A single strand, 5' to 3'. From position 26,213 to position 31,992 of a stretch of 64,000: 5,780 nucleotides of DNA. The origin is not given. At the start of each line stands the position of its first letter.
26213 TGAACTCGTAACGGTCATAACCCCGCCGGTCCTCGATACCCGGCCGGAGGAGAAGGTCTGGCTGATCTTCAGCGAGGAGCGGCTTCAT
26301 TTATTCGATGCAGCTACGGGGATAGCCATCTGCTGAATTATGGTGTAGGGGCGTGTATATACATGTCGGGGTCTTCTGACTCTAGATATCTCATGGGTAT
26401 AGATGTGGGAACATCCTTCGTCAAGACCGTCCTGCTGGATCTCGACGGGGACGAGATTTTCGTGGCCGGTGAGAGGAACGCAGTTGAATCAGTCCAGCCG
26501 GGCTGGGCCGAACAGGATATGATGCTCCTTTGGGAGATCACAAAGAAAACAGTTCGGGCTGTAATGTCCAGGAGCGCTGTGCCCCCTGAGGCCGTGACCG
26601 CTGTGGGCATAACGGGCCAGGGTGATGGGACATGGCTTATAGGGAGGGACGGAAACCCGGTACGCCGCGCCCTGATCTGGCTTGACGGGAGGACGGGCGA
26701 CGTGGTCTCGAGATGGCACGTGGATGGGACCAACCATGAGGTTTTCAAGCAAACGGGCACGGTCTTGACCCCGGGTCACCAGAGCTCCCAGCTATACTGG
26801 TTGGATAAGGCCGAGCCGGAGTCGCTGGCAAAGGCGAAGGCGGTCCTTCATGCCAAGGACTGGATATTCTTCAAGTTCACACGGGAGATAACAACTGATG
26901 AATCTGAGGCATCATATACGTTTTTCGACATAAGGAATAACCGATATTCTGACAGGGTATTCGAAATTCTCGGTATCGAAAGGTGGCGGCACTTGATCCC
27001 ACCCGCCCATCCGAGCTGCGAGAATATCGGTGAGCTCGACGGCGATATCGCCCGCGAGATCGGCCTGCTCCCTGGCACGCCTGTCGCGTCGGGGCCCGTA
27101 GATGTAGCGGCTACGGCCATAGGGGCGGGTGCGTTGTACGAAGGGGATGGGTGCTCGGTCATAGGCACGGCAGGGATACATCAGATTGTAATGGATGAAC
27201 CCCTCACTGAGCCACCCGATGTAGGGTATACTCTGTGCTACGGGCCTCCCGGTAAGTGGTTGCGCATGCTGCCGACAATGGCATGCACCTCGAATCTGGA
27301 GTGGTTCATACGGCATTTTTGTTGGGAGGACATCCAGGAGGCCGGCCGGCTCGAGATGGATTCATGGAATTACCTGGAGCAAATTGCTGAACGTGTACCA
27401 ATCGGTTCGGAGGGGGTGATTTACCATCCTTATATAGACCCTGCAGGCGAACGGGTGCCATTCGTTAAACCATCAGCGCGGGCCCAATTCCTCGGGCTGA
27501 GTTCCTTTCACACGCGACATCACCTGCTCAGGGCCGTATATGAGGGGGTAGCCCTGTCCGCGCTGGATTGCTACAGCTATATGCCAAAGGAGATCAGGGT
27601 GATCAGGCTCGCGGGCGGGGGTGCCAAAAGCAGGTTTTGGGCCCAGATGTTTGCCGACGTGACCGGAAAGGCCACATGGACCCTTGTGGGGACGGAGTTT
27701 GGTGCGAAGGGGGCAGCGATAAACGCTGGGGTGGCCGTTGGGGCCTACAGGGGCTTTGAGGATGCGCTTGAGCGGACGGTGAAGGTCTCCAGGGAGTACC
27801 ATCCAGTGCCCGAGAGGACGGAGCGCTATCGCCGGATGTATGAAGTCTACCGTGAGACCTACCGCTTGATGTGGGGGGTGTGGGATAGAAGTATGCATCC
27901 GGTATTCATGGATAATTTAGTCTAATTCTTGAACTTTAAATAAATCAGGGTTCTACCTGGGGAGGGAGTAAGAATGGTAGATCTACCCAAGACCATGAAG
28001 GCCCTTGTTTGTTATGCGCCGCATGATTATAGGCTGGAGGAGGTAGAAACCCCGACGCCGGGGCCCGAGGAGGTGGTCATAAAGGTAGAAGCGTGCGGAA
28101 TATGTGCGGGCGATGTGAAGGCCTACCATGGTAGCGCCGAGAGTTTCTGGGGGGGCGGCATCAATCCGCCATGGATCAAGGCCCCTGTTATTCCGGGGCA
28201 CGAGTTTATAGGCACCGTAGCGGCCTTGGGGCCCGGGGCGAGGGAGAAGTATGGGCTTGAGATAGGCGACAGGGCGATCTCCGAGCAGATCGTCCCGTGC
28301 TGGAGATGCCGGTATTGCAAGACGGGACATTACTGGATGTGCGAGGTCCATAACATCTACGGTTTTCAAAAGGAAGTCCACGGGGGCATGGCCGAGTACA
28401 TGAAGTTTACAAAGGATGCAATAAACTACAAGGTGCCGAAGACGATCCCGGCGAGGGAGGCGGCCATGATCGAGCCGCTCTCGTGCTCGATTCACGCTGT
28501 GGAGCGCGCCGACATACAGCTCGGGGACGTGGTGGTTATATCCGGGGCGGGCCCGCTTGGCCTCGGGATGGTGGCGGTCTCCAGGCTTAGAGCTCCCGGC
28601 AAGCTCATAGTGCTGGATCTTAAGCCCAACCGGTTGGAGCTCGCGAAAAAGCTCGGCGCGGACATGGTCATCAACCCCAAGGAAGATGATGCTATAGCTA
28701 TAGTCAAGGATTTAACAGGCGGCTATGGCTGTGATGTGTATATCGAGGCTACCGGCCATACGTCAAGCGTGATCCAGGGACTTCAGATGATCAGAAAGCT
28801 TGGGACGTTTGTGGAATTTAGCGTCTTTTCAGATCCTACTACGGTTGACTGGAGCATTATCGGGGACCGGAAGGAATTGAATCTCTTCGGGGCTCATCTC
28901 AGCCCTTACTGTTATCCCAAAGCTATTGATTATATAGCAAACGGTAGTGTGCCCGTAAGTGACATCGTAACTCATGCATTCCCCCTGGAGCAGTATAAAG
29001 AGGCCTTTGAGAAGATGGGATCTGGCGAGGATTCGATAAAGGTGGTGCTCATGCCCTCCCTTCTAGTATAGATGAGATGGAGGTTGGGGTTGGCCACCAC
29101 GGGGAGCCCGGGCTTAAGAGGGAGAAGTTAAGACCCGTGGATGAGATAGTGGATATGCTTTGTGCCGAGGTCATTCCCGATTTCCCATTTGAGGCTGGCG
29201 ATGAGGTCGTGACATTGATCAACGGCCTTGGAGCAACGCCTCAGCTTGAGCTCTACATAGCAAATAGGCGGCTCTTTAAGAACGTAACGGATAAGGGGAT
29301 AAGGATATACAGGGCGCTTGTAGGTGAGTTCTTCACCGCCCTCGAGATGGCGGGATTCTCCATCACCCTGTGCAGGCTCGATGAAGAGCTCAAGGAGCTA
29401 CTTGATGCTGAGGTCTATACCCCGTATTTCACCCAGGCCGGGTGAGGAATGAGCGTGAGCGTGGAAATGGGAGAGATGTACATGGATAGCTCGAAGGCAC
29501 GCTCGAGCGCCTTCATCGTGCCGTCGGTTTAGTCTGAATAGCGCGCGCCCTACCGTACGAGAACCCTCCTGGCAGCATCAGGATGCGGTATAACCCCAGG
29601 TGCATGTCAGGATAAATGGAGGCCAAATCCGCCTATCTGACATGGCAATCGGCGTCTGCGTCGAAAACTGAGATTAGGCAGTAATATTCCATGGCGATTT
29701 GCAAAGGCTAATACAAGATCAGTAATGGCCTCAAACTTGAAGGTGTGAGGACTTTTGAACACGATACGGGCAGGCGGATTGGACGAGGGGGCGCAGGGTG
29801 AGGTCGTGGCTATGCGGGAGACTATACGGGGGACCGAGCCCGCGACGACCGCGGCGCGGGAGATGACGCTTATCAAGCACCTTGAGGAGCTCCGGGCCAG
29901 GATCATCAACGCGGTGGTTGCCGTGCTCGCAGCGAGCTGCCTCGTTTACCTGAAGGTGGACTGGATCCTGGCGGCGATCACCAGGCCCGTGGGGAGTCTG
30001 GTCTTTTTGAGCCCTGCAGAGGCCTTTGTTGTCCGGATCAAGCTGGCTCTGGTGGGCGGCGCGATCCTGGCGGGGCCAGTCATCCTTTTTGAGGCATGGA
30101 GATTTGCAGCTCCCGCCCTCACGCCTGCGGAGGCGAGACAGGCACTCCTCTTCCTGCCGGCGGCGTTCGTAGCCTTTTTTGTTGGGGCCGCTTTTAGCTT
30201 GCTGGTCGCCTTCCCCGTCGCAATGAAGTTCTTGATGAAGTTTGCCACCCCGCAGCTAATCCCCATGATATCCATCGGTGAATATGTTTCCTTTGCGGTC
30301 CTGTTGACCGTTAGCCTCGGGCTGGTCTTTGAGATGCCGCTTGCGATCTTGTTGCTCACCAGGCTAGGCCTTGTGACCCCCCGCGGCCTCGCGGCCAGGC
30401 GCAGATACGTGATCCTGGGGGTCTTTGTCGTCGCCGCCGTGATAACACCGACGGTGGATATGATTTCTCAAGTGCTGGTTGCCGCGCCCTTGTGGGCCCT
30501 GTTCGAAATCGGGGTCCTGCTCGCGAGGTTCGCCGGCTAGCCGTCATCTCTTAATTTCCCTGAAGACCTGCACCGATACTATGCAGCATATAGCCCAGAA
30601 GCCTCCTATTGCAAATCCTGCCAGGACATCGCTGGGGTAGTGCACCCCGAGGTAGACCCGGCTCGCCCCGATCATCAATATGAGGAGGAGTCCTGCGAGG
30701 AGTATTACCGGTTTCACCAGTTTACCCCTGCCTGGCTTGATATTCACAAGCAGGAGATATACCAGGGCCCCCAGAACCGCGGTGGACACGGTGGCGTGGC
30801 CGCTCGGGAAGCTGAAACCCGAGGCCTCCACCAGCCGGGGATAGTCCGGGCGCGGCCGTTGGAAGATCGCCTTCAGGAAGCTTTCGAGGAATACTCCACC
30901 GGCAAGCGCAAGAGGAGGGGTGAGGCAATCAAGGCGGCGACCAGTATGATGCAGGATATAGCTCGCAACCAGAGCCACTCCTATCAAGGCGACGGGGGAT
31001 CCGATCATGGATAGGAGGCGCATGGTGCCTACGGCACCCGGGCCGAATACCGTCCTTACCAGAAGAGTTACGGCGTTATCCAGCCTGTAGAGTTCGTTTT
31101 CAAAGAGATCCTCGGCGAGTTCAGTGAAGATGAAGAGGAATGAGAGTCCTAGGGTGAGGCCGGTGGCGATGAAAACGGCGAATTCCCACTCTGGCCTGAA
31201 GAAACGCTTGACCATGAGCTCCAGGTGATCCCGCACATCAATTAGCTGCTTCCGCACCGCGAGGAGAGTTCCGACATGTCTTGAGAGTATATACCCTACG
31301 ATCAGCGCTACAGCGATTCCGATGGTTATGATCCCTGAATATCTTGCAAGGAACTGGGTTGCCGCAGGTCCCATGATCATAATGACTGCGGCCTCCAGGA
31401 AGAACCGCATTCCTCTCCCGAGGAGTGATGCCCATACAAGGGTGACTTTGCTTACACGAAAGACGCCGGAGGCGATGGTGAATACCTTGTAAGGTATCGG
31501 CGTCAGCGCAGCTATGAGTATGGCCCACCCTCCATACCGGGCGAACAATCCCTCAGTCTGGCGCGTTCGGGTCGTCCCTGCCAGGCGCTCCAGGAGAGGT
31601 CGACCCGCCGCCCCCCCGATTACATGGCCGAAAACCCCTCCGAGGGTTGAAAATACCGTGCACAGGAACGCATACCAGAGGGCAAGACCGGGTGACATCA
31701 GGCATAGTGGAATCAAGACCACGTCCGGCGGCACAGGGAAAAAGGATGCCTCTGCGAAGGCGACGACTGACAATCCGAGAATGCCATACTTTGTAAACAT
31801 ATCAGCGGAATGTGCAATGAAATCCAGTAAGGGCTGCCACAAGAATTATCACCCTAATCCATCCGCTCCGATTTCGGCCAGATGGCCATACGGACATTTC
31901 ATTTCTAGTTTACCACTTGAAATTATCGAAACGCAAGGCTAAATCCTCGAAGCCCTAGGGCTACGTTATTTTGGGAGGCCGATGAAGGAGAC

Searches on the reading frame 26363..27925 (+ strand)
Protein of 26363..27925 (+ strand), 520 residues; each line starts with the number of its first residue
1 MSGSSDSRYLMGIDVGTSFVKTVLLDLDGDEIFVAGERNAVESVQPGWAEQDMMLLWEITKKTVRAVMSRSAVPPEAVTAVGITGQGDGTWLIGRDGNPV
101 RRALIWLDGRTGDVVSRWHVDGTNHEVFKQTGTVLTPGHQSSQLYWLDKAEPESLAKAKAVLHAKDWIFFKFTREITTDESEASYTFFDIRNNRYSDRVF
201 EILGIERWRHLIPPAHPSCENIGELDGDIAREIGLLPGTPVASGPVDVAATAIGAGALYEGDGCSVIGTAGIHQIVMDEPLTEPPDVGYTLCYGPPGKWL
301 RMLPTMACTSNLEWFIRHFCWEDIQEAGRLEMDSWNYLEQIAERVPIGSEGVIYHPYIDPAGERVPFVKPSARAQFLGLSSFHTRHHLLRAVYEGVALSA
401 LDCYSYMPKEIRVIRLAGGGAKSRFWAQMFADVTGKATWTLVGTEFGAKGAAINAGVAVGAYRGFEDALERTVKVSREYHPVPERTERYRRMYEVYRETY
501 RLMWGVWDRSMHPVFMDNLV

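Call 46: search_protein_families(library=pfam, proteins=[window:26363-27925:+])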
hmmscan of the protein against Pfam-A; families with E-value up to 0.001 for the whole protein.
window:26363-27925:+ (520 aa): 2 families
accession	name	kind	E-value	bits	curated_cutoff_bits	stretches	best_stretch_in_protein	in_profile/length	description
PF00370.27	FGGY_N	-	2.3e-57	194.9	28.8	1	9-254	1-245/245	FGGY family of carbohydrate kinases, N-terminal domain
PF02782.22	FGGY_C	-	3.1e-23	83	27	1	265-458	3-197/198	FGGY family of carbohydrate kinases, C-terminal domain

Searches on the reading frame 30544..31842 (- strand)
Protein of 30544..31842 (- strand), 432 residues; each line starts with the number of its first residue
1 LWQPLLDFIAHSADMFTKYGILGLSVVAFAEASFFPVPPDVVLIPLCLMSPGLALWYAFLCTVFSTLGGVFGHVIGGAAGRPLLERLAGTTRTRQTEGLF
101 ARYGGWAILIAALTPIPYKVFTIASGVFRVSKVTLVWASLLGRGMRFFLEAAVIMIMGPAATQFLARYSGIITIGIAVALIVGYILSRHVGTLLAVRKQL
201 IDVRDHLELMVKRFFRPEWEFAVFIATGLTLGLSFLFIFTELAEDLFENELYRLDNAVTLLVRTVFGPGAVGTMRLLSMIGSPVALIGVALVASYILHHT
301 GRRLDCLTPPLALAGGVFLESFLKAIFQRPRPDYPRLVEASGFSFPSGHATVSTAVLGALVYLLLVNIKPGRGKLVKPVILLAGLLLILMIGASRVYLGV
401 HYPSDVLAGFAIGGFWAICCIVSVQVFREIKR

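Call 46: search_protein_families(library=pfam, proteins=[window:30544-31842:-])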
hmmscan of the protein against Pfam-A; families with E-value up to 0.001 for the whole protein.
window:30544-31842:- (432 aa): 3 families
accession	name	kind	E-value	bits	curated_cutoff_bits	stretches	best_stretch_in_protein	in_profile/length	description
PF01569.27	PAP2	-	2.3e-24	86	27.2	1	311-425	7-126/130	PAP2 superfamily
PF09335.16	VTT_dom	-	2.3e-09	38.2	33.9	1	38-153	2-120/123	VTT domain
PF14378.12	PAP2_3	-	2.2e-06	28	27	1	328-414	110-185/190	PAP2 superfamily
